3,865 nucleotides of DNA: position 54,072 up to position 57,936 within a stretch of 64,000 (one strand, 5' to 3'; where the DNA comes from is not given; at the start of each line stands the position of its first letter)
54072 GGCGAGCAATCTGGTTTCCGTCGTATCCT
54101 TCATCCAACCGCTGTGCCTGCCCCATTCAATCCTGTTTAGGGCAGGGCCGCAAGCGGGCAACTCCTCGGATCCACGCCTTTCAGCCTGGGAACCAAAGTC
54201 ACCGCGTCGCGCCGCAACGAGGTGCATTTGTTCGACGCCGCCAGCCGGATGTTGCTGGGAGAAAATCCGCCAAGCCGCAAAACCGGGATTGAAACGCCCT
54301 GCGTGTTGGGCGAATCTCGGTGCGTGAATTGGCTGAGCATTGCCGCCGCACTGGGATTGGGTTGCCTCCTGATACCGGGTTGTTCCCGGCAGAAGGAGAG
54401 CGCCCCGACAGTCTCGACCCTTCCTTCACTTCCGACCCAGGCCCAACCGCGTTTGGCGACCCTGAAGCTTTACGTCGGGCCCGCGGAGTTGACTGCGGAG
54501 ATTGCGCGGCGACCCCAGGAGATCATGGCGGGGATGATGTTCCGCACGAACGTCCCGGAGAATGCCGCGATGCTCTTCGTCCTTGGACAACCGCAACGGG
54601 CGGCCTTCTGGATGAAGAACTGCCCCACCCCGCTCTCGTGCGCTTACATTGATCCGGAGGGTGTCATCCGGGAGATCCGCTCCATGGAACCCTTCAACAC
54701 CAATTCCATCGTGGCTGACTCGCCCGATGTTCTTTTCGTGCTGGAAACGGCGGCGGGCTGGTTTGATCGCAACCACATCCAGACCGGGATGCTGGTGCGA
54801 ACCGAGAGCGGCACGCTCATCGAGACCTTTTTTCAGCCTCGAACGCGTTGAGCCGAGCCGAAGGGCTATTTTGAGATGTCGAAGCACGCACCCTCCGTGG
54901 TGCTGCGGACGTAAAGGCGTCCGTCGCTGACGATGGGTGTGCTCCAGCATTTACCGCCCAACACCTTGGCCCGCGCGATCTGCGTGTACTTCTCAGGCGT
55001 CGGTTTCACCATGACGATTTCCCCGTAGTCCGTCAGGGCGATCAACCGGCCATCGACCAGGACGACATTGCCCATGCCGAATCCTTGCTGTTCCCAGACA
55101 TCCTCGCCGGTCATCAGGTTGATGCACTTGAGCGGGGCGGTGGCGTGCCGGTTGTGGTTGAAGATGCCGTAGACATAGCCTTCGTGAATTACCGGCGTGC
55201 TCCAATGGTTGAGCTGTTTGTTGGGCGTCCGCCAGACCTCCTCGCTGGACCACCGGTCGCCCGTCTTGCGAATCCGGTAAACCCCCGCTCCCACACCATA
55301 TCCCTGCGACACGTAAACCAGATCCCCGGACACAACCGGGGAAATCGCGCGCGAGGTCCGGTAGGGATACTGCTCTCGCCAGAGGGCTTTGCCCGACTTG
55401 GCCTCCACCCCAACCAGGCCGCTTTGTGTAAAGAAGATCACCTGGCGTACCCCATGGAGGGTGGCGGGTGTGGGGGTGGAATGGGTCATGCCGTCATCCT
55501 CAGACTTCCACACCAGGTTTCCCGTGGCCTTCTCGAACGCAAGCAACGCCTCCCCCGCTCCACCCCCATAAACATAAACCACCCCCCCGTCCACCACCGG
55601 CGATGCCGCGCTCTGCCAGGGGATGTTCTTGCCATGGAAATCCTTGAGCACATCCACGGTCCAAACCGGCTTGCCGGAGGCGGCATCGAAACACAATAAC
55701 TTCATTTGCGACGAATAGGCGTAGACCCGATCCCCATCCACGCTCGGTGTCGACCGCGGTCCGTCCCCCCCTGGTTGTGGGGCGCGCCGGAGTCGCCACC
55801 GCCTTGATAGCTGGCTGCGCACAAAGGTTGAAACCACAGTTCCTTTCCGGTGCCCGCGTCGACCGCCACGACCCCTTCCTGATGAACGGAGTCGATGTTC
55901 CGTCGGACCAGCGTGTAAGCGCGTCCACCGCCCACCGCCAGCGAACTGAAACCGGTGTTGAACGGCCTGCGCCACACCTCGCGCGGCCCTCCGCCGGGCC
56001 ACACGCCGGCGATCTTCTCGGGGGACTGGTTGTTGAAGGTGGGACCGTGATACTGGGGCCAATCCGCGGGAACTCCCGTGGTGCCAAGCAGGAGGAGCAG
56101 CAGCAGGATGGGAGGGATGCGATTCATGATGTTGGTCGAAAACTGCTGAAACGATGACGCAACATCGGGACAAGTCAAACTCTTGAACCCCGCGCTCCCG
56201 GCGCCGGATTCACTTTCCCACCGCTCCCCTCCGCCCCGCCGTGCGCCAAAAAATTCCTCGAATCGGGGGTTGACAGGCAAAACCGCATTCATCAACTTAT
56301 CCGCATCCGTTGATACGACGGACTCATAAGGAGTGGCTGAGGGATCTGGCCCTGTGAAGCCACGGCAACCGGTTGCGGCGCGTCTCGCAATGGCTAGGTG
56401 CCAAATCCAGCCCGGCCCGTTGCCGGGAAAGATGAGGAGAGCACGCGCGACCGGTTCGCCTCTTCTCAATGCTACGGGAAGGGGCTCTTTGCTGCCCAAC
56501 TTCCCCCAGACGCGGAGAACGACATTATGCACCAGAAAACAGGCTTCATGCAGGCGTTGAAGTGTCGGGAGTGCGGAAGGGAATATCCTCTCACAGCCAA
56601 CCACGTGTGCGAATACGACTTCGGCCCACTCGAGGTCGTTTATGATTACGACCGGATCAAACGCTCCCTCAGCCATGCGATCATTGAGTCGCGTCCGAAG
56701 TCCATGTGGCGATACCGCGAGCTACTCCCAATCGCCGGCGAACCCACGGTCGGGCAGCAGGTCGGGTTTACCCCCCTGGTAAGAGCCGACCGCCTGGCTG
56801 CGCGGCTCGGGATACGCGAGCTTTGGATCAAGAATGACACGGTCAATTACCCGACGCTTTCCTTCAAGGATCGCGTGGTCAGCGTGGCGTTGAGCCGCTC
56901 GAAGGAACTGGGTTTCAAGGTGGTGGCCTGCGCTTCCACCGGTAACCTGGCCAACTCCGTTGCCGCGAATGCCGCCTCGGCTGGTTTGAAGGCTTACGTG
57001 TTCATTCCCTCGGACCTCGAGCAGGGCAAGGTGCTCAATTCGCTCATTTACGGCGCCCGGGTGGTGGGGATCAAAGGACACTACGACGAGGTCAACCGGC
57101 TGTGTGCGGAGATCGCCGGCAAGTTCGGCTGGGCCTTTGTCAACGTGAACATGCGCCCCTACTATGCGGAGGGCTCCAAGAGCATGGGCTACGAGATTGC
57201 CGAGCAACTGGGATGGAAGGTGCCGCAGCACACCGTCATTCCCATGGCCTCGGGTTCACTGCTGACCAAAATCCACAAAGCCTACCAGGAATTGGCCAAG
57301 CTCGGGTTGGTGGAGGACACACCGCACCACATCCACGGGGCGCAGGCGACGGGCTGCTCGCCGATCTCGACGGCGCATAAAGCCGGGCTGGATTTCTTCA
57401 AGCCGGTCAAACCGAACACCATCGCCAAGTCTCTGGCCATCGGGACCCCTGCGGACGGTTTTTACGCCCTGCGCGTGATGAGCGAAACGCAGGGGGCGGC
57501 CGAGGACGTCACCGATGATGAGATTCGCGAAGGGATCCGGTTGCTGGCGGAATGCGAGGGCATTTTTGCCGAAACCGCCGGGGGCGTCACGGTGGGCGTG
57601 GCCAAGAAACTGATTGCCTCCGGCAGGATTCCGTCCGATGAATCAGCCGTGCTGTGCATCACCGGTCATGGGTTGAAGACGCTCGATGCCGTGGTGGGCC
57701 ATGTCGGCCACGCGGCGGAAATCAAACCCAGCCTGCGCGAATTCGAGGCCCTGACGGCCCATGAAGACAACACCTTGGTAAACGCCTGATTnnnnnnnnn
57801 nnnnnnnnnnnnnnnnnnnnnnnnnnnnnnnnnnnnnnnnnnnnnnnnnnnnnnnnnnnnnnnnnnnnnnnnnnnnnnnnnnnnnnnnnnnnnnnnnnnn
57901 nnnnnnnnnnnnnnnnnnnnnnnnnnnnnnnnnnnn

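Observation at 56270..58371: S-box (SAM-I) riboswitch controlling a ThrC-like / MoaD-ThiS(GG) / NIL-domain operon: candidate protein-thiocarboxylate route to homocysteine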

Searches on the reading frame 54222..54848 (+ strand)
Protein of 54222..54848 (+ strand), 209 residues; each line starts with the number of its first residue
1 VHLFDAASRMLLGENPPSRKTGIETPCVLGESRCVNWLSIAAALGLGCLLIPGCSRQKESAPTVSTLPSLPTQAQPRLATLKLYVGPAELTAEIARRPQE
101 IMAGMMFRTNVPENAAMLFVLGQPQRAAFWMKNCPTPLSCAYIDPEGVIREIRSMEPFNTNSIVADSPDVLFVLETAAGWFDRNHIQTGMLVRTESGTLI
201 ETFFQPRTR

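Call 95: search_protein_families(library=pfam, proteins=[window:54222-54848:+], max_evalue=0.00001)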
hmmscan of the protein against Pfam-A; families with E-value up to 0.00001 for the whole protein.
window:54222-54848:+ (209 aa): 1 family
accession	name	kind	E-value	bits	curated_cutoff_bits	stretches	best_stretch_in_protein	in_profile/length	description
PF02643.20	DUF192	-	2e-25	89.2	27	1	91-193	2-95/96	Uncharacterized ACR, COG1430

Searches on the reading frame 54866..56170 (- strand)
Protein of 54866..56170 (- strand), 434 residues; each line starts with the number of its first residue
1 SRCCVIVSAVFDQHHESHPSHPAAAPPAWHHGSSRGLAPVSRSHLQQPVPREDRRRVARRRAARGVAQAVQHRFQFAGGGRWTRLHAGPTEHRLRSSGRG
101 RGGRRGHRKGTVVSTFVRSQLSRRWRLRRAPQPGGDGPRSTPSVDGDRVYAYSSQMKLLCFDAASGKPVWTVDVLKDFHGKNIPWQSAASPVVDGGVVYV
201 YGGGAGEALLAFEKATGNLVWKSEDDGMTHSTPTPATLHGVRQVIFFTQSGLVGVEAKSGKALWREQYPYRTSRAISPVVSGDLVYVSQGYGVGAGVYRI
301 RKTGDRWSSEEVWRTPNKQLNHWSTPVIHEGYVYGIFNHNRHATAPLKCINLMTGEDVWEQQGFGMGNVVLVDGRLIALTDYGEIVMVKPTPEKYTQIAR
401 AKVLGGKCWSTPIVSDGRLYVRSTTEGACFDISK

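Call 95: search_protein_families(library=pfam, proteins=[window:54866-56170:-], max_evalue=0.00001)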
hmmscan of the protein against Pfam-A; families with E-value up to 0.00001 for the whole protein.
window:54866-56170:- (434 aa): 3 families
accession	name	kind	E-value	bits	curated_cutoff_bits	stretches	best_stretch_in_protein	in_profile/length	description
PF13360.13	PQQ_2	-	2.1e-31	109.8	27.6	1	122-310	14-196/233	Outer membrane protein assembly factor BamB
PF13570.13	Beta-prop_ACSF4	-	4.6e-10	39.8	133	1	144-421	59-317/329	Beta-alanine-activating enzyme, beta-propeller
PF01011.28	PQQ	-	2.5e-08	33.6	26.7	0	188-234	539-585/595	Glucose/ethanol/alcohol dehydrogenase, beta-propeller domain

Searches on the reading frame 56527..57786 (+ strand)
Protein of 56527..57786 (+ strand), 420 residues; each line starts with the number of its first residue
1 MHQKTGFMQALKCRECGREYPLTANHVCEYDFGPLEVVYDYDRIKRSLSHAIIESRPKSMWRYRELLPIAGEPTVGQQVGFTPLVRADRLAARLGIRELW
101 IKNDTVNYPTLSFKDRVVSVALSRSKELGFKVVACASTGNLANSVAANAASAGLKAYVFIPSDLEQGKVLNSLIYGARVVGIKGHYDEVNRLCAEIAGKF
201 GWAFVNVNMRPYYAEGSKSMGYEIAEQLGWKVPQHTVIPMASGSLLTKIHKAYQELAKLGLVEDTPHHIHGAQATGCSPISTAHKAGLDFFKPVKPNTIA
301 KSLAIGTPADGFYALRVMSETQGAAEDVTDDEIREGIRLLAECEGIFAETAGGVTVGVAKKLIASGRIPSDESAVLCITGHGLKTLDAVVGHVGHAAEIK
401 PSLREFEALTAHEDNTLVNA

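Call 7: search_protein_families(library=pfam, proteins=[window:56527-57786:+], max_evalue=0.01)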
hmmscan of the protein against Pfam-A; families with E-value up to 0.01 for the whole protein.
window:56527-57786:+ (420 aa): 2 families
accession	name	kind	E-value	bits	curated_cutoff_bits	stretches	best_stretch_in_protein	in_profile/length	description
PF00291.31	PALP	-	5e-68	230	35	1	77-380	3-295/295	Pyridoxal-phosphate dependent enzyme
PF05810.19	NinF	-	0.0033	17.8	27.5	1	12-29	1-18/25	NinF protein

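Call 8: search_protein_families(library=ncbifam, proteins=[window:56527-57786:+], max_evalue=0.01)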
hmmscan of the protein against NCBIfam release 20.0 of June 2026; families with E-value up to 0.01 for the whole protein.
window:56527-57786:+ (420 aa): 40 families (the best 25 are shown)
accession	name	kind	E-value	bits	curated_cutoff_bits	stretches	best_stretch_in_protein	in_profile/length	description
NF006050.0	PRK08197.1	equivalog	1.1e-87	294.5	303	1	6-390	4-389/406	threonine synthase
TIGR00260.1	thrC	equivalog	1.6e-82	277.4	167.1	1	60-386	1-339/340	threonine synthase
NF004170.0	PRK05638.1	equivalog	1.8e-61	208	421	1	11-385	2-358/442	threonine synthase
NF005035.0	PRK06450.1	equivalog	2.2e-43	148.4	301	1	11-385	4-337/338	threonine synthase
NF006205.0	PRK08329.1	equivalog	2e-40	138.9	358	1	11-385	2-346/347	threonine synthase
NF004996.0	PRK06381.1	equivalog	9.1e-37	126.8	266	1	80-381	14-317/319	threonine synthase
TIGR01127.1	ilvA_1Cterm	equivalog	4.1e-17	62.2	378.75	1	83-357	2-263/380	threonine ammonia-lyase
TIGR03844.1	cysteate_syn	equivalog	4.4e-17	61.9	324.9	2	11-201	3-188/398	cysteate synthase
NF005680.0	PRK07476.1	equivalog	7.5e-16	58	413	1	75-383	17-311/326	hydroxyectoine utilization dehydratase EutB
NF006094.0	PRK08246.1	subfamily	3.3e-15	56.3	331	1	76-356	18-279/310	serine/threonine dehydratase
NF006058.0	PRK08206.1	equivalog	4e-15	55.2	276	1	128-363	114-355/402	diaminopropionate ammonia-lyase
NF006390.0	PRK08639.1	equivalog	6.9e-15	54.9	421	1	78-379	22-310/418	threonine ammonia-lyase IlvA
NF005292.0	PRK06815.1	equivalog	1.2e-14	54.1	371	1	76-364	16-292/320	threonine/serine dehydratase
NF006389.0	PRK08638.1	equivalog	7.1e-14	51.5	453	1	77-357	23-290/333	bifunctional threonine ammonia-lyase/L-serine ammonia-lyase TdcB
NF005600.0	PRK07334.1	equivalog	1.3e-13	50.4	496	1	75-356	22-288/408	threonine ammonia-lyase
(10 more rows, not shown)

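Call 12: find_homologous_proteins(query=window:56527-57786:+)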
Query window:56527-57786:+ (420 aa): 8000 proteins with E <= 0.001 among 8000 candidates; the best 120 are listed.
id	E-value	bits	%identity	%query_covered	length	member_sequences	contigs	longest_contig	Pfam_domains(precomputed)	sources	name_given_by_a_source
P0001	7.8e-282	952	100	100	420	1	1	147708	PF00291.32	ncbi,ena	-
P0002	2.3e-263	891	93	100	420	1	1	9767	PF00291.32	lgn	-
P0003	6.0e-261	883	93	98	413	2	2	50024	PF00291.32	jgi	jgi:threonine synthase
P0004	1.1e-259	879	94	98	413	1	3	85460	PF00291.32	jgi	jgi:threonine synthase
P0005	3.3e-254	861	89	100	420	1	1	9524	PF00291.32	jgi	-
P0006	8.8e-251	850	90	98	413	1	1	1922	PF00291.32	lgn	-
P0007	1.4e-250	849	89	100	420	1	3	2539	PF00291.32,PF05810.20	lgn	-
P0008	2.5e-250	848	89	100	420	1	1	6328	PF00291.32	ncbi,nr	ncbi:MAG: threonine synthase [Verrucomicrobia bacterium]|nr:threonine synthase [Verrucomicrobiota ba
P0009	9.2e-249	843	87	100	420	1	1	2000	PF00291.32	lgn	-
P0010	4.2e-246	835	88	98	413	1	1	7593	PF00291.32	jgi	jgi:threonine synthase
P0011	1.9e-245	832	87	100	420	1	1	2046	PF00291.32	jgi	jgi:threonine synthase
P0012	3.6e-245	831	87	100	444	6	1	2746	PF00291.32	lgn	-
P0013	6.2e-244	827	86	100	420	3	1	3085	PF00291.32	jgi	jgi:threonine synthase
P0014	1.4e-243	826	86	98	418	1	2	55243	PF00291.32,PF05810.20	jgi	jgi:threonine synthase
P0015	2.5e-243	825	87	98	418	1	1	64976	PF00291.32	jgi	jgi:threonine synthase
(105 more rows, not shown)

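Call 13: find_related_loci(query=window:56527-57786:+, collection=genome_contigs, flank=8000)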
Query window:56527-57786:+ (420 aa) in genome_contigs; peptide patterns used: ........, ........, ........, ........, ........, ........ (x = any residue, [..] = any of these).
600 stretches matched a pattern (row limit reached: there are more); 581 encode a relative of the query (tblastn E <= 1e-3); the best 80 are kept; 80 distinct loci.
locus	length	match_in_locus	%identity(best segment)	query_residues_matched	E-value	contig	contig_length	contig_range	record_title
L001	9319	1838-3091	82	1-420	0e+0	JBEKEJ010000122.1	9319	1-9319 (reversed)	MAG: Verrucomicrobiota bacterium isolate SPRUCE 203 SPRUCE_203_122, whole genome shotgun sequence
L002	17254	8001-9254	82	1-420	0e+0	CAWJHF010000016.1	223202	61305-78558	MAG: uncultured Verrucomicrobiae bacterium isolate MFD01231.bin.1.64 genome assembly, contig: contig_33861, whole genome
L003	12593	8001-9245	85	1-415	0e+0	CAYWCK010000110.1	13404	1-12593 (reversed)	MAG TPA_asm: uncultured Bifidobacteriaceae bacterium isolate binchicken_co118_301 genome assembly, contig: NODE_5131_len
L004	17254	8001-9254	81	1-418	0e+0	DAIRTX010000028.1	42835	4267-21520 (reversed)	MAG TPA_asm: Verrucomicrobiota bacterium isolate CTOTU10862 NODE_117_length_42835_cov_9.407387, whole genome shotgun seq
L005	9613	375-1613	83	6-420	0e+0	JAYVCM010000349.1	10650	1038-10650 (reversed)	MAG: Limisphaerales bacterium isolate GL32_Down_metabat_63 GL32_Down_metabat_63_348, whole genome shotgun sequence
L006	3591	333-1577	84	1-415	0e+0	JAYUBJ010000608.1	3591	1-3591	MAG: Verrucomicrobiota bacterium isolate GFS_6733 GFS_6733_607, whole genome shotgun sequence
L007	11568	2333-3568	84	3-414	0e+0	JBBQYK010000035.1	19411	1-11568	MAG: Verrucomicrobiota bacterium isolate Co_metawrap_2159 Cmw_2159_k141_7039776_length_19411_cov_24.9950, whole genome s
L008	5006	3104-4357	82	1-420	0e+0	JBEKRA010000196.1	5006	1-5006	MAG: Verrucomicrobiota bacterium isolate SPRUCE 4 SPRUCE_4_196, whole genome shotgun sequence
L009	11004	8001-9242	82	1-415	0e+0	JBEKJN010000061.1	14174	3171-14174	MAG: Verrucomicrobiota bacterium isolate SPRUCE 324 SPRUCE_324_61, whole genome shotgun sequence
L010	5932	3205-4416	84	1-404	0e+0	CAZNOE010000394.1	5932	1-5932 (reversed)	MAG TPA_asm: uncultured Bifidobacteriaceae bacterium isolate SRP119689_co1_68 genome assembly, contig: NODE_22202_length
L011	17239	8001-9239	85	6-418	0e+0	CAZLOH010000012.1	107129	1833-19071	MAG TPA_asm: uncultured Bifidobacterium sp. isolate SRP263991_co5_614 genome assembly, contig: NODE_420_length_107129_co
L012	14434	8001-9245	83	1-415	0e+0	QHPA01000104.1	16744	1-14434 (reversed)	MAG: Verrucomicrobia bacterium isolate AV4 14_0927_12_20cm_scaffold_9337_curated, whole genome shotgun sequence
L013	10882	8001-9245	82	1-415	0e+0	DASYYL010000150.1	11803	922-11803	MAG TPA_asm: Verrucomicrobiia bacterium isolate SMAG_U6334 k141_193675, whole genome shotgun sequence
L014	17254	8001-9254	81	1-420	0e+0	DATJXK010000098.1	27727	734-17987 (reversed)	MAG TPA_asm: Pseudomonadales bacterium isolate SMAG_U15124 k141_1682448, whole genome shotgun sequence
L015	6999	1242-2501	82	1-420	0e+0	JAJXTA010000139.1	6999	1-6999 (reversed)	MAG: bacterium isolate BP4.bin29 NODE_16102_length_6999_cov_1.171711, whole genome shotgun sequence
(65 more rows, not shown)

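Call 25: search_solved_structures(query=window:56527-57786:+, max_evalue=1e-10)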
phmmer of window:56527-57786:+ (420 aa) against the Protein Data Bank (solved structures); distinct sequences matched with E-value up to 1e-10: 5.
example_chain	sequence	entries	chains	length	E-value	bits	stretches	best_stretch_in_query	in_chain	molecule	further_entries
1uim_A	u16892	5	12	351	2.4e-53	184.8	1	56-386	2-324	Threonine Synthase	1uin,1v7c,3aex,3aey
2zsj_A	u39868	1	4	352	3.5e-50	174.4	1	62-393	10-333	Threonine synthase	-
6cgq_A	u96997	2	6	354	6.8e-49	170.1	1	61-390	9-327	Threonine synthase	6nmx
2d1f_A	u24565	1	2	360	9.8e-43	149.8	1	58-390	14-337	Threonine synthase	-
1e5x_A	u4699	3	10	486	5.4e-33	117.8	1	61-392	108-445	THREONINE SYNTHASE | THREONINE SYNTHASE 1, CHLOROPLASTIC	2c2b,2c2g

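Call 31: search_dna_similar(query=window:56527-57786:+, collection=plasmids, mode=protein, max_rows=40, max_evalue=1e-30)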
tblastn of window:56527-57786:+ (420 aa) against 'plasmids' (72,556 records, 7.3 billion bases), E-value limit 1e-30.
Records with a match: 74; places in all: 77; records where one place covers at least 80% of the query: 59.
Best place of each record, by identity: <60% 74.
By first word of the organism name: Azospirillum 10; Natrinema 6; Haloarcula 6; Priestia 5; Aminobacter 4; Acinetobacter 4; Haladaptatus 3; Natribaculum 3; Haloterrigena 2; Bosea 2; and 27 more.
By predicted mobility (MOB-suite, as given by PLSDB): non-mobilizable 62; mobilizable 9; conjugative 3.
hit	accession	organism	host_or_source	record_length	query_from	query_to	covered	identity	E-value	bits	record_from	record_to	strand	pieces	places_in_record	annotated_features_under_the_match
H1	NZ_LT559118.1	Nonomuraea gerenzanensis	-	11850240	1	408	97%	55.3%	7e-127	410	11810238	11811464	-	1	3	none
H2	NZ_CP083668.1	Haloprofundus halobius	cell culture,salt lake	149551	8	405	95%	37.7%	2e-59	216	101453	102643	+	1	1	thrC: threonine synthase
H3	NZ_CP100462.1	Salinigranum marinum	cell culture,Saline soil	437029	8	409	96%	37.0%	7e-59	214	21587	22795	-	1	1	thrC: threonine synthase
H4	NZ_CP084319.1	Haloterrigena alkaliphila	Salt lake,Salt lake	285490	8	409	96%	36.2%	1e-57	211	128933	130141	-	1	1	thrC: threonine synthase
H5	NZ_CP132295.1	Natronococcus sp. AD-5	cell culture,sediment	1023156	8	407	95%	36.1%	1e-56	208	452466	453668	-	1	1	record has no annotation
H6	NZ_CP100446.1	Natrinema caseinilyticum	marine sediment,sediment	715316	8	407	95%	35.9%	4e-57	209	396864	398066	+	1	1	thrC: threonine synthase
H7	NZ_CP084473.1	Natrinema sp. DC36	cell culture,sediment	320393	8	409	96%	35.5%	1e-55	205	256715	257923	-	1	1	thrC: threonine synthase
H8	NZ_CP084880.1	Natrinema halophilum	pure culture,salt mine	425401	8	407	95%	35.6%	1e-57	211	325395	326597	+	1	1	thrC: threonine synthase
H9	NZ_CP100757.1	Natrinema gelatinilyticum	marine sediment,sediment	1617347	8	407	95%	35.6%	1e-56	208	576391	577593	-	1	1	record has no annotation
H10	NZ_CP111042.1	Haladaptatus caseinilyticus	cell culture,sediment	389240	8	403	94%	36.0%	4e-56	206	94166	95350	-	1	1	thrC: threonine synthase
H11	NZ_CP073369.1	Haloarcula sinaiiensis ATCC 33800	cell culture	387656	8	413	97%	34.9%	1e-54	202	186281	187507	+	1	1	thrC: threonine synthase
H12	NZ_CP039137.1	Haloarcula marismortui ATCC 43049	Cell culture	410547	8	413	97%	34.9%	1e-54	202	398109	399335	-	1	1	thrC: threonine synthase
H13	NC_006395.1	Haloarcula marismortui ATCC 43049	-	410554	8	413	97%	34.9%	1e-54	202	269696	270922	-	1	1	thrC: threonine synthase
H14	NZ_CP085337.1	Haladaptatus halobius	cell culture,saline soil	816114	8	409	96%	35.2%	5e-57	209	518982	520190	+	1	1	thrC: threonine synthase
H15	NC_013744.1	Haloterrigena turkmenica DSM 5511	-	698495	8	409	96%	35.2%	8e-55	203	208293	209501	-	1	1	thrC: threonine synthase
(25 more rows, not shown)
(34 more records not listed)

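Call 32: get_annotated_region(hit=H1, flank=6000)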
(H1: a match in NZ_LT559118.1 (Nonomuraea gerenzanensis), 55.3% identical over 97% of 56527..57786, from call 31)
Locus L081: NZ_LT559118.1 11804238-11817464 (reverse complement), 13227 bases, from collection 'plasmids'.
description: Nonomuraea gerenzanensis isolate nono1 plasmid I, complete sequence
organism: Nonomuraea gerenzanensis (NCBI taxid 93944)
taxonomy: Bacteria; Actinomycetota; Actinomycetes; Streptosporangiales; Streptosporangiaceae; Nonomuraea; Nonomuraea gerenzanensis
host: -; source: -; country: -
typing (MOB-suite, as given by PLSDB): non-mobilizable
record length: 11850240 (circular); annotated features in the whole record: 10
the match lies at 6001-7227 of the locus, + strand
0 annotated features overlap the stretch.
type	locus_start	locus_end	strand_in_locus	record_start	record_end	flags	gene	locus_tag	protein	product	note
